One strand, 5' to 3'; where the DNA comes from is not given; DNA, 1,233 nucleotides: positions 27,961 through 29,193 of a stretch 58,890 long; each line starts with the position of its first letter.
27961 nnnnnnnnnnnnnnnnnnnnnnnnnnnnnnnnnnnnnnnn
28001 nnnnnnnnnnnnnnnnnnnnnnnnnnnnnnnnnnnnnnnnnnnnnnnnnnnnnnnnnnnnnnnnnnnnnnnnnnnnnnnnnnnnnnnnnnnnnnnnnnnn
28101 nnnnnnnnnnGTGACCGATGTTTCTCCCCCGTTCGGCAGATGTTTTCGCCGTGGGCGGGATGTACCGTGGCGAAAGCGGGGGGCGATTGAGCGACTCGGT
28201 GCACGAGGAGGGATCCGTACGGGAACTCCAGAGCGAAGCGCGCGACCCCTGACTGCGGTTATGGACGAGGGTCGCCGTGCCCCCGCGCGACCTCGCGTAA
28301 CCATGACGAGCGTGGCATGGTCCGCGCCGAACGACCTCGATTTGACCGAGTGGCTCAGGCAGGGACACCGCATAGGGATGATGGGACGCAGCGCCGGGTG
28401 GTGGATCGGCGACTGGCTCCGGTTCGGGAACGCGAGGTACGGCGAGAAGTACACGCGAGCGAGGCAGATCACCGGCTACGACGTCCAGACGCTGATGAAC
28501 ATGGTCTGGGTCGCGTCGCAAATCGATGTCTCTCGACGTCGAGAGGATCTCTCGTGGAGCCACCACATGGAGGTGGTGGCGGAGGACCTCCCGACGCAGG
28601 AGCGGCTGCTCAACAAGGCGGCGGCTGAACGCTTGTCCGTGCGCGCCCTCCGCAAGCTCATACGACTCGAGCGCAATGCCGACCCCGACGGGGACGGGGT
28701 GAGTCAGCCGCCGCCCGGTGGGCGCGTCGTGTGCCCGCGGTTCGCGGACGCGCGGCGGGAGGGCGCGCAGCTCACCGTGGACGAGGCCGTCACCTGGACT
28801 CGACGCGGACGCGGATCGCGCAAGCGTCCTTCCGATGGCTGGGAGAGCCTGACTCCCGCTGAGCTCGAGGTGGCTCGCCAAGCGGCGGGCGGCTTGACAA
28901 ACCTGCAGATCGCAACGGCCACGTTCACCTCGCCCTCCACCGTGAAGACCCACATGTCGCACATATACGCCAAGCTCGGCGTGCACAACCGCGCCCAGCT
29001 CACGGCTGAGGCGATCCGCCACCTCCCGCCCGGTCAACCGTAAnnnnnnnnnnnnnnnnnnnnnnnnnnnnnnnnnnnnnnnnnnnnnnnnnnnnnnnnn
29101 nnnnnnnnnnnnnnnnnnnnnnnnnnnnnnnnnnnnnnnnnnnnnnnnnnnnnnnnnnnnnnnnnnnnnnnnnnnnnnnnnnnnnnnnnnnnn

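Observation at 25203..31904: Candidate undescribed module: membrane-split phosphoesterase, chimeric regulator, secreted metzincin and small beta-rich protein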

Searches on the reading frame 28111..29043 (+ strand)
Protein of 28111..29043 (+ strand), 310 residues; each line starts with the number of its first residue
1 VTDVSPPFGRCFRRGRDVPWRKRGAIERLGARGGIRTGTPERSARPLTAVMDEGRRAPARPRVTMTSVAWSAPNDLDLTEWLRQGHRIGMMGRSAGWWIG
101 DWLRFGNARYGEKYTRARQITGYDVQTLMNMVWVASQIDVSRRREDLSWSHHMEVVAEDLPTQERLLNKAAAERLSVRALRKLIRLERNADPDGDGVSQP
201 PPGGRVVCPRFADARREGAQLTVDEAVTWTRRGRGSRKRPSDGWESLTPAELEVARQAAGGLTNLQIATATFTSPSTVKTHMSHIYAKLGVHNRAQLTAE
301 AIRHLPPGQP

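Call 7: search_protein_families(library=pfam, proteins=[window:28111-29043:+], max_evalue=0.01)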
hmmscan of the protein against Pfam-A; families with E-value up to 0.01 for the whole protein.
window:28111-29043:+ (310 aa): 1 family
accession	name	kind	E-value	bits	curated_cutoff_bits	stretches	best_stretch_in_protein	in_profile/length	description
PF00196.25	GerE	-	5.8e-16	58.3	23.5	1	245-299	1-55/57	Bacterial regulatory proteins, luxR family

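Call 11: search_protein_families(library=ncbifam, proteins=[window:28111-29043:+], max_evalue=0.01)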
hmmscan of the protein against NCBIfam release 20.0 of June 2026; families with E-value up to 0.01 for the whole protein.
window:28111-29043:+ (310 aa): 17 families
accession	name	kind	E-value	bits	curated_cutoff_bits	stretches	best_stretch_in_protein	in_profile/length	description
NF038070.1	LmbU_fam_TF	subfamily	1.1e-33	116.6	125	1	71-194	5-128/171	LmbU family transcriptional regulator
TIGR03020.2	EpsA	equivalog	1.4e-08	34.7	170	1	241-302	187-246/247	XrtB/PEP-CTERM-associated transcriptional regulator EpsA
NF007505.1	PRK10100.1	equivalog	4e-08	33.2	250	1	242-299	140-197/204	biofilm master transcriptional regulator CsgD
NF047785.1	respo_reg_MadR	equivalog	2e-07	30.6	300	1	244-301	146-203/209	MadR family response regulator transcription factor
NF041830.1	RR_TF_ErdR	exception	2.1e-07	30.9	390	1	238-297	142-201/213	response regulator transcription factor ErdR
NF052366.1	photon_PedR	equivalog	6e-07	29.5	120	1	246-302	2-58/74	photosynthetic electron transport-dependent transcriptional regulator PedR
NF007708.0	PRK10403.1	equivalog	8.5e-07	28.6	343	1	223-297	130-204/215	nitrate/nitrite response regulator protein NarP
NF040749.1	tetrathio_RR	equivalog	2.2e-06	27.5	290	1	234-298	121-185/191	tetrathionate respiration response regulator TtrR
NF041232.1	BagY_FevT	exception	3e-06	26.3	700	1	247-299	297-349/367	LuxR family transcriptional regulator BagY/FevT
NF003420.0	PRK04841.1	equivalog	5e-06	24.8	537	1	246-299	838-891/903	HTH-type transcriptional regulator MalT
NF052445.1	RespRegMctR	equivalog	1.5e-05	24.5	300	1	242-304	140-202/205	two-component system response regulator MctR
NF007935.0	PRK10651.1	equivalog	2.4e-05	23.6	250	1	234-296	143-205/216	two-component system response regulator NarL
NF007403.0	PRK09935.1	equivalog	6.8e-05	22.6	271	1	246-298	149-201/210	fimbria biosynthesis transcriptional regulator FimZ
NF011896.0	PRK15369.1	equivalog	0.00034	20.3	242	1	245-303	148-206/211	two component system response regulator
NF047608.1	LIC13292_fam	subfamily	0.00049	20.2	200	1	243-299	100-155/166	LIC13292 family transcriptional regulator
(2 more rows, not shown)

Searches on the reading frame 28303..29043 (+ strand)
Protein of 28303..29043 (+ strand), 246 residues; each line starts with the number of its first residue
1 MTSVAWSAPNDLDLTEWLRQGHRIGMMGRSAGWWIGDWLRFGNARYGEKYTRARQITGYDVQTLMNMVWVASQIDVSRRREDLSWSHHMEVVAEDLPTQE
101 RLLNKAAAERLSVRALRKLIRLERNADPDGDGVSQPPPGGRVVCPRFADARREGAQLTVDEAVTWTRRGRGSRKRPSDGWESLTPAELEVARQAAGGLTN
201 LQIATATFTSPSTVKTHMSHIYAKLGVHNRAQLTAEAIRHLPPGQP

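Call 50: find_related_loci(query=window:28303-29043:+, collection=genome_contigs, flank=10000)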
Query window:28303-29043:+ (246 aa) in genome_contigs; peptide patterns used: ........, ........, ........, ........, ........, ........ (x = any residue, [..] = any of these).
598 stretches matched a pattern (row limit reached: there are more); 10 encode a relative of the query (tblastn E <= 1e-3); 10 distinct loci.
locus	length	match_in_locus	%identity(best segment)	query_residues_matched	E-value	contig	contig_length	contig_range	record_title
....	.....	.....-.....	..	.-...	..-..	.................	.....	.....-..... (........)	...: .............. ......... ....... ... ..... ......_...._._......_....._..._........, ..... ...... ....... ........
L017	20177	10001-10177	42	181-239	8e-9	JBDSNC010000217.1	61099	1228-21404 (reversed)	MAG: Luteolibacter sp. isolate cluster1_bin.407 k127_12446583, whole genome shotgun sequence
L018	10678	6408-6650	40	161-233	2e-8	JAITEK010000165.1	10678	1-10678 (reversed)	MAG: Coriobacteriales bacterium isolate Nm470_bin52 k119_3304534, whole genome shotgun sequence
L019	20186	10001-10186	41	183-245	7e-8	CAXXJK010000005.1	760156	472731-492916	MAG: Coriobacteriales bacterium isolate 8255fbb1-537d-437b-9469-26891dfb6b17 genome assembly, contig: contig_5, whole ge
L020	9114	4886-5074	44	182-242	8e-8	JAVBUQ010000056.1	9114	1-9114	MAG: Coriobacteriales bacterium isolate EPI_MAG_00283 c_000008929064, whole genome shotgun sequence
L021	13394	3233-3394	44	182-235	1e-6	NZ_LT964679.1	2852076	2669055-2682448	Raoultibacter timonensis strain Marseille-P3277, whole genome shotgun sequence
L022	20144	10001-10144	48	183-230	5e-6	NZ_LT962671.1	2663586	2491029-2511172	Raoultibacter massiliensis strain Marseille-P2849, whole genome shotgun sequence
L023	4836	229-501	31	149-239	1e-5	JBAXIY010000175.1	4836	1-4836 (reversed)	MAG: Verrucomicrobiia bacterium isolate ELA361 MAG361_179, whole genome shotgun sequence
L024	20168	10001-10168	38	177-232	1e-5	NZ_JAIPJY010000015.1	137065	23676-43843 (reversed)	MAG: Prosthecobacter sp. isolate Tobar12.5m-G46 Tobar12-5m-C93, whole genome shotgun sequence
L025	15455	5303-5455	45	183-233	2e-5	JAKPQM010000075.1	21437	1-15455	MAG: Actinomycetes bacterium isolate JPNA_maxbin.197 k141_1232981, whole genome shotgun sequence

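Call 57: search_protein_representatives(protein=window:28303-29043:+)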
Query: 246 residues. Proteins with E-value up to 0.001 (for the whole library): 49023; up to 1e-10: 5600; up to 1e-30: 81. The best 150 are listed.
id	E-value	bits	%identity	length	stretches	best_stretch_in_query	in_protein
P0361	4.7e-48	180.0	38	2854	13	182-236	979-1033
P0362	3.2e-45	170.7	58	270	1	1-136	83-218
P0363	1.4e-44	168.6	63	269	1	1-126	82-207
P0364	3.4e-42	160.8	60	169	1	10-125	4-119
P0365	4.8e-42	160.3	57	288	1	2-139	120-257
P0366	1.3e-41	158.8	52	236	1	3-146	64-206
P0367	2.9e-41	157.7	56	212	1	1-131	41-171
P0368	5.2e-41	156.9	53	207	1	3-146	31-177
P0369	9.7e-41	156.0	51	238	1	1-157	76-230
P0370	3.6e-38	147.6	52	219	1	2-152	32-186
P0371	6.9e-38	146.7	54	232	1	3-128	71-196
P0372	7.5e-38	146.6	57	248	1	1-120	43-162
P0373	8.5e-38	146.4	55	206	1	1-125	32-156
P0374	1.1e-37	146.0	58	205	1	11-123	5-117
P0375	1.8e-37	145.3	54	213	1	1-127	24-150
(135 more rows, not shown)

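Call 64: search_protein_families(library=padloc, proteins=[window:28303-29043:+], max_evalue=0.01)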
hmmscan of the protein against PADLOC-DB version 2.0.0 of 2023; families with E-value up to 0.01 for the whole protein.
window:28303-29043:+ (246 aa): 5 families
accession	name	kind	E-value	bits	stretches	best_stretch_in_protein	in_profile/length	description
PDLC01851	CARF3--CARF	-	5.1e-08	30.6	1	172-228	198-255/279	-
PDLC01855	CARF3--CARF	-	2.5e-05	22.1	1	173-224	208-259/288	-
PDLC04825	PDC-S02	-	0.00024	19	1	58-120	82-149/193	-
PDLC04822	PDC-S02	-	0.0023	15.6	1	52-121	72-146/294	-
PDLC04807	PDC-S02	-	0.0041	14.4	1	54-120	78-149/351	-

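Call 65: search_protein_families(library=phrogs, proteins=[window:28303-29043:+], max_evalue=0.01)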
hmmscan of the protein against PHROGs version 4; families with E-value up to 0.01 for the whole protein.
window:28303-29043:+ (246 aa): 2 families
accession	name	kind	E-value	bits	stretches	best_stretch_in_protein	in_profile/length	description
phrog_3282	-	transcription regulation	1.2e-11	45.7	1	182-239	47-104/158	sigma factor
phrog_10300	-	transcription regulation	0.00045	21.2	1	183-232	121-170/182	transcriptional regulator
